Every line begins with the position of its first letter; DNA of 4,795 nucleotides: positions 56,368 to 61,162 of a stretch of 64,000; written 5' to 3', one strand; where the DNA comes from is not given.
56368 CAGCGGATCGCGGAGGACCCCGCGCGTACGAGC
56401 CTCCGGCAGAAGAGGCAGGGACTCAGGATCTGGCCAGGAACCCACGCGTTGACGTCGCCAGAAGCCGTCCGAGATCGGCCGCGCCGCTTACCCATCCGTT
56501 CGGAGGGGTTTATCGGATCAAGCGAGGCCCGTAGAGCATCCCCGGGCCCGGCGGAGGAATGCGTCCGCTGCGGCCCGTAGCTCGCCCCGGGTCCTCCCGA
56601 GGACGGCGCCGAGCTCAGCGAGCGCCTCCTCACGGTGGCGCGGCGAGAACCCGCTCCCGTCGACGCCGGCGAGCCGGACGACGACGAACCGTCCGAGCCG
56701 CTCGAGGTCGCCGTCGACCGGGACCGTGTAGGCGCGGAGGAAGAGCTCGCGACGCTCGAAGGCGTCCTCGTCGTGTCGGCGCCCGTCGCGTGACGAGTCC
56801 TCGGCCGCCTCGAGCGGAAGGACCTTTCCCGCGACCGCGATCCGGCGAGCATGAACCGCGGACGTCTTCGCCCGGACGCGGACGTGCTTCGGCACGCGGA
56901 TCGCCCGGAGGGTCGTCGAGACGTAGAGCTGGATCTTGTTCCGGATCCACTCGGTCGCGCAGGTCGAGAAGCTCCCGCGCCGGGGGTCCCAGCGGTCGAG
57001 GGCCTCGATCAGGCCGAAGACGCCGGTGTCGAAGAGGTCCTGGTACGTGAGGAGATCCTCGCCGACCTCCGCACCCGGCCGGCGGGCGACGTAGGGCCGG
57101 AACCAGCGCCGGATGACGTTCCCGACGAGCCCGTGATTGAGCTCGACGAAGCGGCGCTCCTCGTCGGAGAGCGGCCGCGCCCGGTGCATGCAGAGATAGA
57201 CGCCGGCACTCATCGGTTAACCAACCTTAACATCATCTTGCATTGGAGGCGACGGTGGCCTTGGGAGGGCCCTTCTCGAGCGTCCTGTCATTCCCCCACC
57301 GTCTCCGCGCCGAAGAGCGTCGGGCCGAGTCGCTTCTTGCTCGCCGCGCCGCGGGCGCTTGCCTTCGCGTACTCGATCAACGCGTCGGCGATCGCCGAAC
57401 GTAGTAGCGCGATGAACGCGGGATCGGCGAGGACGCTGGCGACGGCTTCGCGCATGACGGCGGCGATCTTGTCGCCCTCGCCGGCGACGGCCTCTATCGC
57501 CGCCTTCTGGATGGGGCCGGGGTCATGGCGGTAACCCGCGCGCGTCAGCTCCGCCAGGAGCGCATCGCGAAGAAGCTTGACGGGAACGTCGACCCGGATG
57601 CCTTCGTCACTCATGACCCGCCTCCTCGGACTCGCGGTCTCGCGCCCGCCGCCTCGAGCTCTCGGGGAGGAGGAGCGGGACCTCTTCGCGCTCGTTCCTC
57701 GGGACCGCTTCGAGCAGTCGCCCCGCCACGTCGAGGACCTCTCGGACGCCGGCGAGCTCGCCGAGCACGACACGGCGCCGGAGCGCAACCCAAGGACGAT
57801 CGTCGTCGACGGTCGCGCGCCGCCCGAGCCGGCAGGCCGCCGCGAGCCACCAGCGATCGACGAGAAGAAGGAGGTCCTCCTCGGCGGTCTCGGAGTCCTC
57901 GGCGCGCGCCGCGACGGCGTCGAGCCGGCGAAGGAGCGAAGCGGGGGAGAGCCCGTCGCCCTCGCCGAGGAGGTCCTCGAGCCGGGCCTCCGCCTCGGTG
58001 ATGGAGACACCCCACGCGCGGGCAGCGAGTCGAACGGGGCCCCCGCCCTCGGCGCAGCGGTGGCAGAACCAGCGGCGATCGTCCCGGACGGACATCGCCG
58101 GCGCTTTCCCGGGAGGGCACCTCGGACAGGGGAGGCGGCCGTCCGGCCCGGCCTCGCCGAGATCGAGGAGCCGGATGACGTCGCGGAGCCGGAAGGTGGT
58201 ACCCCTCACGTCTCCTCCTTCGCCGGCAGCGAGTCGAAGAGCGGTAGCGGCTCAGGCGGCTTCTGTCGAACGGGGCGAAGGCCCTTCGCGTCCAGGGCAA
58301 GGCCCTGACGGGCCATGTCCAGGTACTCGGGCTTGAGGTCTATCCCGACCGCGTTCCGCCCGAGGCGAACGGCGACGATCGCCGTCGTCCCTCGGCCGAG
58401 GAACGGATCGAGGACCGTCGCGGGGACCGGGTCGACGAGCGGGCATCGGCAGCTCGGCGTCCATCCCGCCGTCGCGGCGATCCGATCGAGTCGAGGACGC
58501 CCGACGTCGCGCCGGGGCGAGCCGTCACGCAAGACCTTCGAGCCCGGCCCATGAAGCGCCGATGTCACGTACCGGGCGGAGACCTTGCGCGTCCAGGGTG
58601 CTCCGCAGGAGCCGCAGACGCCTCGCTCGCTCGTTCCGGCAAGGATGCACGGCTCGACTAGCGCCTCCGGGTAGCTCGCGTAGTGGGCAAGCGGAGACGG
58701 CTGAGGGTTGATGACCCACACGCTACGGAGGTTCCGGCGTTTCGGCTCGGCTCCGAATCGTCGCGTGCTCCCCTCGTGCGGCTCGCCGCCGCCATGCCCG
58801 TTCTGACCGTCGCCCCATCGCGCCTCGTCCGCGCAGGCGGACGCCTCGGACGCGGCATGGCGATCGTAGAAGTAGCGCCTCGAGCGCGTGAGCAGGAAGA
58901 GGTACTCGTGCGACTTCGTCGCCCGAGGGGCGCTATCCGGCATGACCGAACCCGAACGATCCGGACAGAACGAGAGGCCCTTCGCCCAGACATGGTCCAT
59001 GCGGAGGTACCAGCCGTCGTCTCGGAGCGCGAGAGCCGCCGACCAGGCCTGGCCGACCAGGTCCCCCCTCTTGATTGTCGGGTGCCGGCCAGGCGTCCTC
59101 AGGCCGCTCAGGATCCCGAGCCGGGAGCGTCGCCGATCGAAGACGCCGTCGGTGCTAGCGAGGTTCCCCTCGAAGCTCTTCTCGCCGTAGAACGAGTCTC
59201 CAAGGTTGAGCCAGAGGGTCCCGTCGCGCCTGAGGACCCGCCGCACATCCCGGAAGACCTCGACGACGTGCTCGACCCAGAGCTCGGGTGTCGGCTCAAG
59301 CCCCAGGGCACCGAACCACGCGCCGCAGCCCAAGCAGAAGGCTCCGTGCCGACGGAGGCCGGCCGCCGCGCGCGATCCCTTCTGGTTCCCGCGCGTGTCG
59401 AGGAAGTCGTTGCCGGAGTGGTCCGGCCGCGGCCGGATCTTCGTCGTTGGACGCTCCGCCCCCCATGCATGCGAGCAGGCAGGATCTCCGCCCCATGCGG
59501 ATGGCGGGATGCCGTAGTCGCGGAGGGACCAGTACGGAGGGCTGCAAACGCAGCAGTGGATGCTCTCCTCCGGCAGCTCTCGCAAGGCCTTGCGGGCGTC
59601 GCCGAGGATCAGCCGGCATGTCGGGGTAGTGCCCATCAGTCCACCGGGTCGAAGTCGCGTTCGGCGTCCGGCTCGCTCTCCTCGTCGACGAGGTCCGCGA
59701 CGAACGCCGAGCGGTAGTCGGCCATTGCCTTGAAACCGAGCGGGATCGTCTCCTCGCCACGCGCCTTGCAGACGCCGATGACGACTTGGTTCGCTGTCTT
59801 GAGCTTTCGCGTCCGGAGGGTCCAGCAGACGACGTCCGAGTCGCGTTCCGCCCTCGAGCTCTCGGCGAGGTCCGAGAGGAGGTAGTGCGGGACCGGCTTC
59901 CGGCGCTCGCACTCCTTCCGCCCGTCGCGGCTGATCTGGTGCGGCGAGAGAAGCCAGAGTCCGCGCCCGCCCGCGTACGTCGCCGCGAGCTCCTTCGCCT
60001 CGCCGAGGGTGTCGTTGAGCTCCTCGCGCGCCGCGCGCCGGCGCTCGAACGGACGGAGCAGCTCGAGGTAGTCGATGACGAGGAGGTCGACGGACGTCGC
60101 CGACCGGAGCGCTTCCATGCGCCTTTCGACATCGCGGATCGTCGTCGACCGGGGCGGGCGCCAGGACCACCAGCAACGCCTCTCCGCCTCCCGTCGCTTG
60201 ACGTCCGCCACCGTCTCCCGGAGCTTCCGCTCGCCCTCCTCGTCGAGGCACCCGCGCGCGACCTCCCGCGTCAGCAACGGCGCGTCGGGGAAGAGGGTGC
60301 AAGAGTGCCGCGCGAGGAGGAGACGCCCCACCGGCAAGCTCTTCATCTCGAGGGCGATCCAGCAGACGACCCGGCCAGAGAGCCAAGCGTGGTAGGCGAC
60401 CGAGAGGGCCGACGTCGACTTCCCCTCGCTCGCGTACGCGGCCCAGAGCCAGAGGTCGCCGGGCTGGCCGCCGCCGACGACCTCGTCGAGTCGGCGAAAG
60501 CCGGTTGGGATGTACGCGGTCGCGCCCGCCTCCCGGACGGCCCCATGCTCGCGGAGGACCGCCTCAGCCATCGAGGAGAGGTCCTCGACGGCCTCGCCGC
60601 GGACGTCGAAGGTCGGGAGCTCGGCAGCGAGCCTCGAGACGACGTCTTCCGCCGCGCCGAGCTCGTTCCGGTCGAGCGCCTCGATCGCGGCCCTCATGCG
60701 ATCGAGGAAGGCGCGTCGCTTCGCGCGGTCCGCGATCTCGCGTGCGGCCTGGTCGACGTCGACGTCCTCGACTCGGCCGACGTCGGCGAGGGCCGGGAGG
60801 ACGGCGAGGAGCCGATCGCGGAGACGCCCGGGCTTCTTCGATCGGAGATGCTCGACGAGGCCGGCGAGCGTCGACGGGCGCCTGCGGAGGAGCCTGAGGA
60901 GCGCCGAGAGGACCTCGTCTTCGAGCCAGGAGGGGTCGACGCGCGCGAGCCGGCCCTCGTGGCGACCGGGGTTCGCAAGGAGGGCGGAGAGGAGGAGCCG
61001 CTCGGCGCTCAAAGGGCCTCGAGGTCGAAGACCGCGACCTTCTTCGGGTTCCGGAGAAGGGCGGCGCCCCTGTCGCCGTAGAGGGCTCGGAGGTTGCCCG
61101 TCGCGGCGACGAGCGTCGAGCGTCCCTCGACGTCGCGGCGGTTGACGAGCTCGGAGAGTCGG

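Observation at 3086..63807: Genome-wide 16-bp palindrome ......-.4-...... (12 copies): candidate KorB/parS-like operator network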

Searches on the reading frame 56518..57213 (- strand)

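Call 10: search_protein_families(library=pfam, proteins=[window:56518-57213:-], max_evalue=0.01)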
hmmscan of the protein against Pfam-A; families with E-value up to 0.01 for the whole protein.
window:56518-57213:- (231 aa): 1 family
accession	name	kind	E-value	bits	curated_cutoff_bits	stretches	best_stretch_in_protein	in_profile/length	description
PF04542.20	Sigma70_r2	-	1.9e-07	31.2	24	1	52-95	18-62/71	Sigma-70 region 2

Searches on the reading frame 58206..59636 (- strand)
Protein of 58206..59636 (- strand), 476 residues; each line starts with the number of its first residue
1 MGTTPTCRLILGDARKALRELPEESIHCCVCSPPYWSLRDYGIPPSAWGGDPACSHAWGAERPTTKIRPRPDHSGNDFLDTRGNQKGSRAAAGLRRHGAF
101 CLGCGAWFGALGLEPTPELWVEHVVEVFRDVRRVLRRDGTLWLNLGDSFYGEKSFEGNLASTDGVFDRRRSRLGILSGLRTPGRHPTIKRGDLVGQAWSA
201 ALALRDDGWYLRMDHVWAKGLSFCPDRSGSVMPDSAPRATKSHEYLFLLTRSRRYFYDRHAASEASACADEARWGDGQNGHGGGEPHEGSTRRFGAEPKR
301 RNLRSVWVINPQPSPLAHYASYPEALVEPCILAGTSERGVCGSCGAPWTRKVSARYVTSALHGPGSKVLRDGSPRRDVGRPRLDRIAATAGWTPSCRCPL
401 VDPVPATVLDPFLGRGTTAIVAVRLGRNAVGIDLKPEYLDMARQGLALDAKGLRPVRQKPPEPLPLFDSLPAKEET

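Call 23: search_protein_families(library=pfam, proteins=[window:58206-59636:-], max_evalue=0.01)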
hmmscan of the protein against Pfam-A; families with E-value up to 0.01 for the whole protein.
window:58206-59636:- (476 aa): 3 families
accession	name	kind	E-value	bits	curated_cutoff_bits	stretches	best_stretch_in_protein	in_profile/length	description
PF01555.25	N6_N4_Mtase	-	2.4e-29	103.3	26.7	2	26-340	1-184/221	DNA methylase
PF08241.18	Methyltransf_11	-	0.0029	18.6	21.2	0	414-450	6-42/95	Methyltransferase domain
PF13649.12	Methyltransf_25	-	0.0051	17.9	27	0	408-446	1-41/97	Methyltransferase domain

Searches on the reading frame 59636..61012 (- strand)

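Call 23: search_protein_families(library=pfam, proteins=[window:59636-61012:-], max_evalue=0.01)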
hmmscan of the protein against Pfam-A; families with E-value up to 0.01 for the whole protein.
window:59636-61012:- (458 aa): 2 families
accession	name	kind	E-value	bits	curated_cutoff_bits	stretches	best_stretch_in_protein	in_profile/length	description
PF03796.21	DnaB_C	-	2.2e-21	76.8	27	1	168-419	2-236/255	DnaB-like helicase C terminal domain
PF14246.11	TetR_C_7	-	0.0062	16.9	22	0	38-119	22-103/119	AefR-like transcriptional repressor, C-terminal domain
